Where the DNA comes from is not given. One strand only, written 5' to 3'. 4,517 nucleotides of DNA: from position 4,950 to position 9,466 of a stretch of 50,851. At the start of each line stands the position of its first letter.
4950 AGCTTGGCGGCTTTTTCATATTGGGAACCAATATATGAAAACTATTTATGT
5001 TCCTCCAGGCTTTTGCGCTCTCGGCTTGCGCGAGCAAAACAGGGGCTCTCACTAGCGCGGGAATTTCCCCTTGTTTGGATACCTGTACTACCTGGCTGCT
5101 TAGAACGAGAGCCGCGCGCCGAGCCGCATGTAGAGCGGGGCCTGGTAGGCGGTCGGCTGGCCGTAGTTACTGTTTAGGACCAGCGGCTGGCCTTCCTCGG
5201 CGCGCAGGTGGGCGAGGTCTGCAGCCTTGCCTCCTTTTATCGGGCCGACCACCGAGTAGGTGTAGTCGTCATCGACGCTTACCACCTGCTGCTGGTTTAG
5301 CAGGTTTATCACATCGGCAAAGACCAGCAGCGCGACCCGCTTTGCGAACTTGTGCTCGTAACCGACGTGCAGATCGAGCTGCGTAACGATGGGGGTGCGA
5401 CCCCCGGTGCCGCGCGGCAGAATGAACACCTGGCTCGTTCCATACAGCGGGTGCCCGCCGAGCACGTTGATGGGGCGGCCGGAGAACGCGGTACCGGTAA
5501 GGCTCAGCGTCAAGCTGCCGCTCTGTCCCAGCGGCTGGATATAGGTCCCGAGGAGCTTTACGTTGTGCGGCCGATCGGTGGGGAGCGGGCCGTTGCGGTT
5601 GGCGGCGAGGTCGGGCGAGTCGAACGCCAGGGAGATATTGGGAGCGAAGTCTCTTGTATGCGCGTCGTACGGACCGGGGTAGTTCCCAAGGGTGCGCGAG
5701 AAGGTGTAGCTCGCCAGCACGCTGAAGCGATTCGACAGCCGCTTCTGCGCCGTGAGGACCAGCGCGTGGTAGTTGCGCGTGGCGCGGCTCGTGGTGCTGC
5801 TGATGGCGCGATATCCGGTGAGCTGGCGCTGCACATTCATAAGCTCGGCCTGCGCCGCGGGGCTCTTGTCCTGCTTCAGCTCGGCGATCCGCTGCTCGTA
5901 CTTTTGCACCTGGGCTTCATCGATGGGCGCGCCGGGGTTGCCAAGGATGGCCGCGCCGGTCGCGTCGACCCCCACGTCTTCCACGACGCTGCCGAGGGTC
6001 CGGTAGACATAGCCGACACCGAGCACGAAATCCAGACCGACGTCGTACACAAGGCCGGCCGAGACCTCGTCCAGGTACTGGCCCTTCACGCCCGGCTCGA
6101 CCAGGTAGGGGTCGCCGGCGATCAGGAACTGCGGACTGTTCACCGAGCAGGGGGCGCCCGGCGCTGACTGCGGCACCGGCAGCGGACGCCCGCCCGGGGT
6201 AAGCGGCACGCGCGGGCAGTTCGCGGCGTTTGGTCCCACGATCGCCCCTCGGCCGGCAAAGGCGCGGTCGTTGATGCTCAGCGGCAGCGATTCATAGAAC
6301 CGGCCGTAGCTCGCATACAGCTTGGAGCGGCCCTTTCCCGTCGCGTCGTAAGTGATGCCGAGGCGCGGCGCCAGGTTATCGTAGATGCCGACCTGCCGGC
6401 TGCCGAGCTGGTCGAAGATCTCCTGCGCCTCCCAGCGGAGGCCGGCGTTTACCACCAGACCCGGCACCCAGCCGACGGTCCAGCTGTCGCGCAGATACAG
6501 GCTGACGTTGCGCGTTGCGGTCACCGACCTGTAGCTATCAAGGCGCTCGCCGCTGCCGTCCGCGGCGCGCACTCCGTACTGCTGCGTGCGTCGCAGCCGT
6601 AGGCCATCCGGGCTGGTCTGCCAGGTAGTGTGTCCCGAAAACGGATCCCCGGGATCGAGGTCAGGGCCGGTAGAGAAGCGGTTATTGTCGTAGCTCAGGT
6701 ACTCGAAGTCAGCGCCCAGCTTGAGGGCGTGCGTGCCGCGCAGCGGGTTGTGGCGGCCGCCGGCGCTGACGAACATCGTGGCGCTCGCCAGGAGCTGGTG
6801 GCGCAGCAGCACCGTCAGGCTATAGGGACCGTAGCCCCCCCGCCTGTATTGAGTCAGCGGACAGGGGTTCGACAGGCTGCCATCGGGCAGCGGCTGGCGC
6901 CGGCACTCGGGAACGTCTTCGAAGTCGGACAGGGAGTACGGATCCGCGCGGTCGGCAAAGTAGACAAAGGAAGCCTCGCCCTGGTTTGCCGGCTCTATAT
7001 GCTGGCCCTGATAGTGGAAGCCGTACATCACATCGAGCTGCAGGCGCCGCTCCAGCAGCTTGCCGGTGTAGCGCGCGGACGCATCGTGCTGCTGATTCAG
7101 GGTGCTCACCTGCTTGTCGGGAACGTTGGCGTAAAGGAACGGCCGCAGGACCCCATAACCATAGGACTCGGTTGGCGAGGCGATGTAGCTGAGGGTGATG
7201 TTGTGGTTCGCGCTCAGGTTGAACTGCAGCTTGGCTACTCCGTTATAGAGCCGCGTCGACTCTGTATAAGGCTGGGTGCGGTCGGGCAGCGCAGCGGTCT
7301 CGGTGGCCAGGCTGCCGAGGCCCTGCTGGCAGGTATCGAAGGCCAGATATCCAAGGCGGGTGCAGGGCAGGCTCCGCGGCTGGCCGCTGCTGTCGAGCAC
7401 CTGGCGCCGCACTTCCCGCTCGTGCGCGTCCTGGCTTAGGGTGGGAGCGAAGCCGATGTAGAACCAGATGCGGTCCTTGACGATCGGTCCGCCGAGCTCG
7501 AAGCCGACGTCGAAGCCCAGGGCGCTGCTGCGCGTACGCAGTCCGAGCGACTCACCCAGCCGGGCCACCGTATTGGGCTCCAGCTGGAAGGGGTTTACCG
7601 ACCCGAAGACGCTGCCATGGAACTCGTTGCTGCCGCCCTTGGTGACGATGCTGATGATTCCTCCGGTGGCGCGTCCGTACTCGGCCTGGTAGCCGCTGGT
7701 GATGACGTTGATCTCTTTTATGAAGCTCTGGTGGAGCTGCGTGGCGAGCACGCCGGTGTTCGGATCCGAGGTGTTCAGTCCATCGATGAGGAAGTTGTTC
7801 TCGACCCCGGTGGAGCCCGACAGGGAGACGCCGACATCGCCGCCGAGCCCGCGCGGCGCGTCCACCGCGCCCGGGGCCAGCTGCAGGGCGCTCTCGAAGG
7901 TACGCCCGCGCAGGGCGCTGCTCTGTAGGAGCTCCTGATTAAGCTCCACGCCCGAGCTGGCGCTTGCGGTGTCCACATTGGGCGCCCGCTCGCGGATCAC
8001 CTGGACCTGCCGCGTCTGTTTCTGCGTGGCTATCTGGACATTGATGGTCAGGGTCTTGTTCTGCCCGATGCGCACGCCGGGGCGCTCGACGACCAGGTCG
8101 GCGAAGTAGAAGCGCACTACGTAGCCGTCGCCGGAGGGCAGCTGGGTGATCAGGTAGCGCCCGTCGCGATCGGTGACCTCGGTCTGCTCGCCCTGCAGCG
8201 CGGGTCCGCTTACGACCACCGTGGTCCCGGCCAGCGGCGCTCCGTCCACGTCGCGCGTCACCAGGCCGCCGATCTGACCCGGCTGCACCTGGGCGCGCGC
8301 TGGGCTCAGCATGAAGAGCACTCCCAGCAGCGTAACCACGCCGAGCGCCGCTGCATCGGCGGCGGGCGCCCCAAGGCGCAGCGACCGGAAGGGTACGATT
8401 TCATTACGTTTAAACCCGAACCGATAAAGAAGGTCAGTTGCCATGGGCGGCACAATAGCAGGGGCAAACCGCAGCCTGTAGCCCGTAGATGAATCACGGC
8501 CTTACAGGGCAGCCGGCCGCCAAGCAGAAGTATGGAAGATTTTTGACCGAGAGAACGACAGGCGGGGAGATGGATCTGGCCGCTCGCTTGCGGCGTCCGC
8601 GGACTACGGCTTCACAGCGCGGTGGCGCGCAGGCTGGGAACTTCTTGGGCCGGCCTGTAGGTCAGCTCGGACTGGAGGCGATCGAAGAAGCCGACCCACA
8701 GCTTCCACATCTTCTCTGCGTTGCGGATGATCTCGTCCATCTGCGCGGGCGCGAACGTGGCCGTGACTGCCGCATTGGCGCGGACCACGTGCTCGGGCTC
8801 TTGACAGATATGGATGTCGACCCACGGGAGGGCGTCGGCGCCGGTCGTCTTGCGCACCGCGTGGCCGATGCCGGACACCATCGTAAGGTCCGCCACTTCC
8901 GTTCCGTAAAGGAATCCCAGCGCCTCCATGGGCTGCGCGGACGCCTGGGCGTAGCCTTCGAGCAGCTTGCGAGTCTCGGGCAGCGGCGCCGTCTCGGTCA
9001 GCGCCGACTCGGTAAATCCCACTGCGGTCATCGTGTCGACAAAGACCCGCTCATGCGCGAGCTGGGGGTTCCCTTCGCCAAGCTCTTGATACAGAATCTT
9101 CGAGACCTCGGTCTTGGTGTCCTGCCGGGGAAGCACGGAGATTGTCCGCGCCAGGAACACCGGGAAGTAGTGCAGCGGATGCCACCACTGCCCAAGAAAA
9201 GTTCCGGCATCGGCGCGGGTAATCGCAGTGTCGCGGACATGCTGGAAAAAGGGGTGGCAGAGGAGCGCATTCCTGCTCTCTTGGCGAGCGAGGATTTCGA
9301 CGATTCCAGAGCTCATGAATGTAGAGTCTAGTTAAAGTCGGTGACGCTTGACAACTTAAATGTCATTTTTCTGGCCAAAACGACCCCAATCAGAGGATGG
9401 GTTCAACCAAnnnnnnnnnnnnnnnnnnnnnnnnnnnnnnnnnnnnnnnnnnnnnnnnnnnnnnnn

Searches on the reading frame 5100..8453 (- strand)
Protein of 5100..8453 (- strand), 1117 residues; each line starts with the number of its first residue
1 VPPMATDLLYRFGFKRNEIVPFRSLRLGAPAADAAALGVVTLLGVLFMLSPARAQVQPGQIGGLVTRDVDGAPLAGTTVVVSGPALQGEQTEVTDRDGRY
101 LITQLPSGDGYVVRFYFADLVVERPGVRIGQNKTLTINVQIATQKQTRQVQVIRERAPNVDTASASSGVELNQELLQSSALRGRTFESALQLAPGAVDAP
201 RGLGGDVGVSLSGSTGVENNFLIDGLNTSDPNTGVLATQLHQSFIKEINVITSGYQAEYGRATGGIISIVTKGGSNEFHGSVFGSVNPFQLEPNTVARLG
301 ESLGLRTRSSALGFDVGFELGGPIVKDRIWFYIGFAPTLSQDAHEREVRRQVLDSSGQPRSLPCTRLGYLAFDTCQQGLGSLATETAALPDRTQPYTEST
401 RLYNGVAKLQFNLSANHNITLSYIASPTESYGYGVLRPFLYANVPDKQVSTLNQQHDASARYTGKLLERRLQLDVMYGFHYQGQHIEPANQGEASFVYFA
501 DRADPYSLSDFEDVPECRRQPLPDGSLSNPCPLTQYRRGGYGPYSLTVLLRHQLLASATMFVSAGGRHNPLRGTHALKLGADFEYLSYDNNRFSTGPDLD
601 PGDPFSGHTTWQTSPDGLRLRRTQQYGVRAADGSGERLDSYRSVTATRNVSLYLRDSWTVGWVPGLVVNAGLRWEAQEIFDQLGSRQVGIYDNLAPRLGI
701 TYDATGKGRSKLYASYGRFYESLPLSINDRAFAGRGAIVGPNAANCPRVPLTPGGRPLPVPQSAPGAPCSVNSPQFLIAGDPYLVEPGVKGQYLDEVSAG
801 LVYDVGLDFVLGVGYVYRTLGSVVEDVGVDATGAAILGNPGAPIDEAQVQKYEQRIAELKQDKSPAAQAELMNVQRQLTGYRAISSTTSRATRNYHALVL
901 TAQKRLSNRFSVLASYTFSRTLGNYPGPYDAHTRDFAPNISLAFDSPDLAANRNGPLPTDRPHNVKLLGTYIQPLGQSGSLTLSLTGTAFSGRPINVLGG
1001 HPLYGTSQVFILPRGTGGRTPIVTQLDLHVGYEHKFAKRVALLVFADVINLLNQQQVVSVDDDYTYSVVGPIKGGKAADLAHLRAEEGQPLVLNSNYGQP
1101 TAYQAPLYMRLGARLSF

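Call 6: search_protein_families(library=pfam, proteins=[window:5100-8453:-], max_evalue=0.001)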
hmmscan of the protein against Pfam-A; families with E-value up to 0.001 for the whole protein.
window:5100-8453:- (1117 aa): 4 families
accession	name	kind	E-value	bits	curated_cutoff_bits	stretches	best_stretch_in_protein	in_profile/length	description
PF25183.1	OMP_b-brl_4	-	6.4e-40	137.8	30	3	691-979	435-683/838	Outer membrane beta barrel domain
PF13620.12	CarboxypepD_reg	-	9.6e-09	35.9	32.3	1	61-140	2-80/82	Carboxypeptidase regulatory-like domain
PF07715.20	Plug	-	7.7e-05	23.6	23.9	1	171-265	12-106/107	TonB-dependent Receptor Plug Domain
PF13715.12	CarbopepD_reg_2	-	0.00013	22.4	32.2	1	62-150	2-86/88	CarboxypepD_reg-like domain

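Call 17: search_protein_families(library=ncbifam, proteins=[window:5100-8453:-], max_evalue=0.01)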
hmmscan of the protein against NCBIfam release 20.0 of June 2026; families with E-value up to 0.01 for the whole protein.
window:5100-8453:- (1117 aa): 3 families
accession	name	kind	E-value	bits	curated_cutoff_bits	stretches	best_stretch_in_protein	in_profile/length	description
NF041535.1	TonB_rec_PqqU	equivalog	0.00082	17.8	1200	1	221-286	79-147/676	TonB-dependent receptor PqqU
NF049946.1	TonB_dep_CU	exception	0.0015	16.9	700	1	228-276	126-174/683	TonB-dependent receptor, CU motif-type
TIGR01783.1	TonB-siderophor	subfamily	0.0043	15.7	223.5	1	172-303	11-138/649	TonB-dependent siderophore receptor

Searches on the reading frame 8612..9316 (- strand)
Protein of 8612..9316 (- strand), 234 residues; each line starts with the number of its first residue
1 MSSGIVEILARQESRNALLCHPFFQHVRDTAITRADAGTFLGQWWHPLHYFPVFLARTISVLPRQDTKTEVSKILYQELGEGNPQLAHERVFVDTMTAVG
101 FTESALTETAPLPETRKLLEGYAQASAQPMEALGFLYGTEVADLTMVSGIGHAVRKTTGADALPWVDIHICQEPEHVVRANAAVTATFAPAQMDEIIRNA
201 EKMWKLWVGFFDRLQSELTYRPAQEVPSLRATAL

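Call 5: search_protein_families(library=pfam, proteins=[window:8612-9316:-], max_evalue=0.001)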
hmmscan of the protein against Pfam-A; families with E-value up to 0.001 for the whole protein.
window:8612-9316:- (234 aa): 2 families
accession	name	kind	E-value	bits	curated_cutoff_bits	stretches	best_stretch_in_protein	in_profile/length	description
PF14518.11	Haem_oxygenas_2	-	2.1e-24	86.7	28.9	1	40-207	3-176/177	Iron-containing redox enzyme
PF03070.21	TENA_THI-4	-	0.00064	20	22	1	19-180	12-169/210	TENA/THI-4/PQQC family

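Call 17: search_protein_families(library=ncbifam, proteins=[window:8612-9316:-], max_evalue=0.01)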
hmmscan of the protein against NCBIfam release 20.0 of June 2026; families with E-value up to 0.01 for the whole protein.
window:8612-9316:- (234 aa): 2 families
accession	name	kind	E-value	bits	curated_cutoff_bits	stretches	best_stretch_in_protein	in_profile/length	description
TIGR04305.1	fol_rel_CADD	subfamily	1.4e-09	37.8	200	1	9-212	5-208/212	CADD family putative folate metabolism protein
NF042919.1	ChlAlygly_Syn_BesC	equivalog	6.6e-08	32.3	500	1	7-180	42-214/257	4-chloro-allylglycine synthase BesC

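Call 19: search_solved_structures(query=window:8612-9316:-, max_evalue=1)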
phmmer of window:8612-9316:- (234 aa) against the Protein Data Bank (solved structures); distinct sequences matched with E-value up to 1: 5.
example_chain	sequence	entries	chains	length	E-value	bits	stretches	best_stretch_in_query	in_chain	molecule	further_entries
7twa_A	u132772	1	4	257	5.2e-07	32.7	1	9-177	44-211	4-chloro-allylglycine synthase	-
3bjd_A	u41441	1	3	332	0.00058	22.8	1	19-141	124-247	Putative 3-oxoacyl-(acyl-carrier-protein) synthase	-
8w1q_A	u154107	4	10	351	0.00067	22.6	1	19-141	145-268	Pyrroloquinoline quinone (Coenzyme PQQ) biosynthesis protein C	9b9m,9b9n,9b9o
9n1a_A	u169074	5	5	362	0.053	16.4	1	16-115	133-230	HrmI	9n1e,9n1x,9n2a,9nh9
3dde_A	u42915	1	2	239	0.057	16.3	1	21-140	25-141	TENA/THI-4 protein, Domain of Unknown Function with a Heme Oxygenase-like Fold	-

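Call 31: find_homologous_proteins(query=window:8612-9316:-, max_evalue=0.00001)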
Query window:8612-9316:- (234 aa): 592 proteins with E <= 0.00001 among 925 candidates; the best 120 are listed.
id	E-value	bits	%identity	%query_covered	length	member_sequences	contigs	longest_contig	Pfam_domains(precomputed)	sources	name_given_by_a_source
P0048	6.8e-143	492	93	100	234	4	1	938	PF14518.12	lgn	-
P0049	5.7e-126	437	82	100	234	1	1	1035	PF14518.12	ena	-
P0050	4.8e-99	349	65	100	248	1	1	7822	PF14518.12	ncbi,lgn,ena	-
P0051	6.5e-93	329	94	67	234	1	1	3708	PF14518.12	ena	-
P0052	3.6e-90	320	63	94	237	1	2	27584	PF14518.12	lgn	-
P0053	2.3e-80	287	53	100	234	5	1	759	PF14518.12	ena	-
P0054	5.9e-80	286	55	92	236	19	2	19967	PF14518.12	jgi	jgi:pyrroloquinoline quinone (PQQ) biosynthesis protein C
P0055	6.6e-80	286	57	91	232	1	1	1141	PF03070.22,PF14518.12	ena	-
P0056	2.3e-79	284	55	92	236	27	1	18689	PF14518.12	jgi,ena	-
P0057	3.0e-79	284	55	97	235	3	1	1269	PF14518.12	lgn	-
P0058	4.1e-79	283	56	92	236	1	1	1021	PF03070.22,PF14518.12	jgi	jgi:pyrroloquinoline quinone (PQQ) biosynthesis protein C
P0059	7.8e-79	282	55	92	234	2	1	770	PF14518.12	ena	-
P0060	9.1e-79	282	56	91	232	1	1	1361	PF14518.12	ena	-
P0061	9.6e-79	282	54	92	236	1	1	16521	PF03070.22,PF14518.12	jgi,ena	-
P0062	1.6e-78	281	58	91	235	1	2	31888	PF03070.22,PF14518.12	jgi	jgi:pyrroloquinoline quinone (PQQ) biosynthesis protein C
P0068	1.3e-77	278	55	92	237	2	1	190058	PF03070.22,PF14518.12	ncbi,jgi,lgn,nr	ncbi:MAG TPA: iron-containing redox enzyme family protein [Thermoanaerobaculia bacterium]|jgi:pyrrol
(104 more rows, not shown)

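Call 32: find_encoding_contigs(protein=P0050, flank=10000, max_places=2)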
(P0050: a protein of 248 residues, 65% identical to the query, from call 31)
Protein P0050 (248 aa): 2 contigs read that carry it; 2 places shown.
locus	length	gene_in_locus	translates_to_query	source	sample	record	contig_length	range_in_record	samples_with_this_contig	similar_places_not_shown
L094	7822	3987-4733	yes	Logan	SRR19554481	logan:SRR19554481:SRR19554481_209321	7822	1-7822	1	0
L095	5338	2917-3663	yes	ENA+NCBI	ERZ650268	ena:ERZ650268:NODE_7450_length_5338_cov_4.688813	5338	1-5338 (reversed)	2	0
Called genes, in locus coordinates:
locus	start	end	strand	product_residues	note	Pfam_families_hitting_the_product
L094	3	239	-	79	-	?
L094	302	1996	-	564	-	PF01823:MACPF, PF00045:Hemopexin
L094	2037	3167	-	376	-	-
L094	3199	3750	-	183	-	PF05128:DUF697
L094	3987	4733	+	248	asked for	PF14518:Haem_oxygenas_2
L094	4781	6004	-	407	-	PF00107:ADH_zinc_N (weak)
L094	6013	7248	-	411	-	PF00685:Sulfotransfer_1, PF13469:Sulfotransfer_3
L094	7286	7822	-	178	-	?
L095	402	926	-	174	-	-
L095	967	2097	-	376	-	-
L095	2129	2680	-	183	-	PF05128:DUF697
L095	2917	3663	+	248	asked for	PF14518:Haem_oxygenas_2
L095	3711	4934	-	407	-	PF00107:ADH_zinc_N (faint)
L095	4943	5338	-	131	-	?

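Call 33: find_encoding_contigs(protein=P0052, flank=10000, max_places=2)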
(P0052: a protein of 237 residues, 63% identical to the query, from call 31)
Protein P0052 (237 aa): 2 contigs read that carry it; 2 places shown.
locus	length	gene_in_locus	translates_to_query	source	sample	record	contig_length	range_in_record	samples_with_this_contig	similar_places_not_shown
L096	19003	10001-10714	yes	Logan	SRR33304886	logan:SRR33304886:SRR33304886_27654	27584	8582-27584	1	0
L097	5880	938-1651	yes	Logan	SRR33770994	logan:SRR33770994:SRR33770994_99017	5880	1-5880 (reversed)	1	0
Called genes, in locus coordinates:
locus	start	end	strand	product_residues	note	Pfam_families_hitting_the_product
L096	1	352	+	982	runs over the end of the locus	PF00069:Pkinase, PF07714:PK_Tyr_Ser-Thr, PF26550:Tricorn_2nd, PF26549:Tricorn_N, PF26549:Tricorn_N, PF26549:Tricorn_N, PF07676:PD40, PF26549:Tricorn_N, +12 more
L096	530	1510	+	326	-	-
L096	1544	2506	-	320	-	PF06537:DHOR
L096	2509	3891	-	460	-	PF25390:WD40_RLD, PF00415:RCC1 (weak), PF13540:RCC1_2, PF00415:RCC1, PF13540:RCC1_2, PF00415:RCC1, PF13540:RCC1_2 (weak), PF25390:WD40_RLD, +1 more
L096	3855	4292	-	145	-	-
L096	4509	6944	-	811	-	PF01804:Penicil_amidase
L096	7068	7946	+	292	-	-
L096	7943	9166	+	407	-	-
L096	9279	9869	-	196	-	PF03621:MbtH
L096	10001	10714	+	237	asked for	PF14518:Haem_oxygenas_2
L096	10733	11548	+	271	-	PF05118:Asp_Arg_Hydrox, PF05373:Pro_3_hydrox_C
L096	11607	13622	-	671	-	PF02543:Carbam_trans_N, PF16861:Carbam_trans_C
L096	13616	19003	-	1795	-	?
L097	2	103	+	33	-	?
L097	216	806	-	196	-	PF03621:MbtH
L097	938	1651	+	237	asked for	PF14518:Haem_oxygenas_2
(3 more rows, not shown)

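Call 34: find_encoding_contigs(protein=P0068, flank=8000, max_places=2)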
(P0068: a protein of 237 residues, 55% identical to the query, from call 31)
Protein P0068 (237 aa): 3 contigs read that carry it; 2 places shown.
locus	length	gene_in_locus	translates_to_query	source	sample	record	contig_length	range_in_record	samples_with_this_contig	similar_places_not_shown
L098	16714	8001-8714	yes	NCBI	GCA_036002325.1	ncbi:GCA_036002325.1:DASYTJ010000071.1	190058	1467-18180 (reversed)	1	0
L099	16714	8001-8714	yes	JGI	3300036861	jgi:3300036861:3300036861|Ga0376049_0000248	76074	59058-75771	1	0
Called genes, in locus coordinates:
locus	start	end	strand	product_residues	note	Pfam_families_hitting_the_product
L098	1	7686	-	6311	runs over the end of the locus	PF00501:AMP-binding, PF23024:AMP-dom_DIP2-like, PF00550:PP-binding, PF00668:Condensation, PF00501:AMP-binding, PF00550:PP-binding, PF00668:Condensation, PF13193:AMP-binding_C, +22 more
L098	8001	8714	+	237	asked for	PF03070:TENA_THI-4 (weak), PF14518:Haem_oxygenas_2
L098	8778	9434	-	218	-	PF00756:Esterase (weak), PF02230:Abhydrolase_2, PF00561:Abhydrolase_1 (faint), PF12146:Hydrolase_4 (faint), PF01738:DLH (faint), PF00326:Peptidase_S9 (faint)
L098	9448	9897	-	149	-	PF01850:PIN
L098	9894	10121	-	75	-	-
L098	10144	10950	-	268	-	PF01416:PseudoU_synth_1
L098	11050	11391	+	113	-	PF19135:DUF5818 (weak)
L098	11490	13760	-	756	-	PF04389:Peptidase_M28, PF01546:Peptidase_M20 (faint)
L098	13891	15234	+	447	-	PF00437:T2SSE, PF13191:AAA_16 (weak), PF13401:AAA_22 (faint)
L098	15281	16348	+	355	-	PF00437:T2SSE, PF13191:AAA_16 (weak), PF13401:AAA_22 (faint)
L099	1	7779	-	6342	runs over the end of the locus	PF00501:AMP-binding, PF23024:AMP-dom_DIP2-like, PF00550:PP-binding, PF00668:Condensation, PF00501:AMP-binding, PF00550:PP-binding, PF13193:AMP-binding_C, PF00668:Condensation, +22 more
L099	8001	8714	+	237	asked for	PF03070:TENA_THI-4 (weak), PF14518:Haem_oxygenas_2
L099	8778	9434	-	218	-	PF00756:Esterase (weak), PF02230:Abhydrolase_2, PF00561:Abhydrolase_1 (faint), PF12146:Hydrolase_4 (faint), PF01738:DLH (faint), PF00326:Peptidase_S9 (faint)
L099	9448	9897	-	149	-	PF01850:PIN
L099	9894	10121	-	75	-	-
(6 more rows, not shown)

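Call 65: predict_structure(alignment_id=A2)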
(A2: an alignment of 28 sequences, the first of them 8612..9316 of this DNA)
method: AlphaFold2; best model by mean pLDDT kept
length: 234 residues; sequences in the alignment: 28
mean_pLDDT: 92.5   pTM: 0.87
mean pLDDT of the five models: 92.5, 92.2, 92.1, 90.3, 88.5
residues with pLDDT >= 90: 208; 70-90: 8; 50-70: 4; < 50: 14
segments of 3 or more residues with pLDDT < 50: 222-234
pLDDT, mean of each block of 10 residues (from residue 1): 78 95 94 95 98 99 97 98 97 98 97 99 98 98 93 97 96 96 92 97 98 89 46 45
secondary structure, 60 per line:
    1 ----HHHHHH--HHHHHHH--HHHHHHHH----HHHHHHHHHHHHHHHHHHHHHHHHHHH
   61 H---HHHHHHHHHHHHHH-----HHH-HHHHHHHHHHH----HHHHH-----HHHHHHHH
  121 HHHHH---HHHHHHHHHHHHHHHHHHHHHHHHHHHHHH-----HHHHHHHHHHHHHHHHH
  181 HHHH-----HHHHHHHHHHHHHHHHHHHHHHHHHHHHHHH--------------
elements in order: H5-10 H13-19 H22-29 H34-61 H65-78 H88-98 H103-107 H113-125 H129-158 H164-184 H190-220

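Call 67: fold_search(model_id=the predicted structure, library=pdb)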
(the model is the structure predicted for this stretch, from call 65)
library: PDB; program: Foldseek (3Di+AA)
matches with E <= 10: 641; with E <= 0.001: 85
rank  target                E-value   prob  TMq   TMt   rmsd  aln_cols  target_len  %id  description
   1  3b5p                  2.2e-06  1.00  0.75  0.76   3.2       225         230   17  Crystal structure of a cadd-like protein of unknown function (npun_f6505) from nostoc punctiforme pcc 73102 at 2.00 A re (released 2007-11-13)
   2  3dde_A                9.3e-06  1.00  0.71  0.72   3.4       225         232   17  Crystal structure of a domain of unknown function with a heme oxygenase-like fold (sden_3740) from shewanella denitrif (released 2008-06-24)
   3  9j29_B                1.4e-05  1.00  0.76  0.67   3.8       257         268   19  Fe/Fe-SzPolF-POIA complex (released 2025-10-08)
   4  3b5o                  1.4e-05  1.00  0.74  0.75   3.4       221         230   15  CRYSTAL STRUCTURE OF A CADD-LIKE PROTEIN OF UNKNOWN FUNCTION (NPUN_F6505) FROM NOSTOC PUNCTIFORME PCC 73102 AT 1.35 A RE (released 2007-11-13)
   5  3dde_B                1.6e-05  1.00  0.72  0.73   3.4       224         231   19  Crystal structure of a domain of unknown function with a heme oxygenase-like fold (sden_3740) from shewanella denitrif (released 2008-06-24)
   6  2gm8_A                1.7e-05  1.00  0.73  0.79   3.7       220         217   14  TenA Homolog/Thi-4 Thiaminase complexed with product 4-amino-5-hydroxymethyl-2-methylpyrimidine (released 2006-04-18)
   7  9pj2_B                1.8e-05  1.00  0.75  0.65   4.3       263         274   16  Crystal structure of non-haem diiron azetidine synthase from Streptomyces cacaoi var. asoensis complexed with iron, L- (released 2025-12-24)
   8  8va9_A                1.9e-05  1.00  0.76  0.82   2.7       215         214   14  Crystal structure of FeII/MnII CtCADD from Chlamydia trachomatis (released 2024-11-06)
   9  9j29_A                1.9e-05  1.00  0.71  0.65   4.0       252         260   18  Fe/Fe-SzPolF-POIA complex (released 2025-10-08)
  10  9j28_A                2.1e-05  1.00  0.74  0.67   3.8       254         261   18  Fe2+-SzPolF-2 complex (released 2025-10-08)
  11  1rcw_A                2.3e-05  1.00  0.79  0.86   2.3       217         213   13  Crystal structure of CT610 from Chlamydia trachomatis (released 2004-05-04)
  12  2gm8_C                2.3e-05  1.00  0.73  0.79   3.7       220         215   14  TenA Homolog/Thi-4 Thiaminase complexed with product 4-amino-5-hydroxymethyl-2-methylpyrimidine (released 2006-04-18)
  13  7twa_C                2.7e-05  1.00  0.73  0.77   3.5       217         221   22  Crystal structure of apo BesC from Streptomyces cattleya (released 2022-04-13)
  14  9j3v_D                2.7e-05  1.00  0.76  0.69   3.7       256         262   18  Fe2+/Fe2+ PolF-L-isoleucine complex (released 2025-10-08)
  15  4wwj_A                2.7e-05  1.00  0.72  0.66   3.9       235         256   16  UndA, an oxygen-activating, non-heme iron dependent desaturase/decarboxylase (released 2014-12-24)
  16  7twa_B                2.9e-05  1.00  0.74  0.77   3.9       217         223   20  Crystal structure of apo BesC from Streptomyces cattleya (released 2022-04-13)
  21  7twa_D                3.3e-05  1.00  0.73  0.77   3.2       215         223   20  Crystal structure of apo BesC from Streptomyces cattleya (released 2022-04-13)
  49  7twa_A                1.1e-04  1.00  0.74  0.77   3.3       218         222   22  Crystal structure of apo BesC from Streptomyces cattleya (released 2022-04-13)
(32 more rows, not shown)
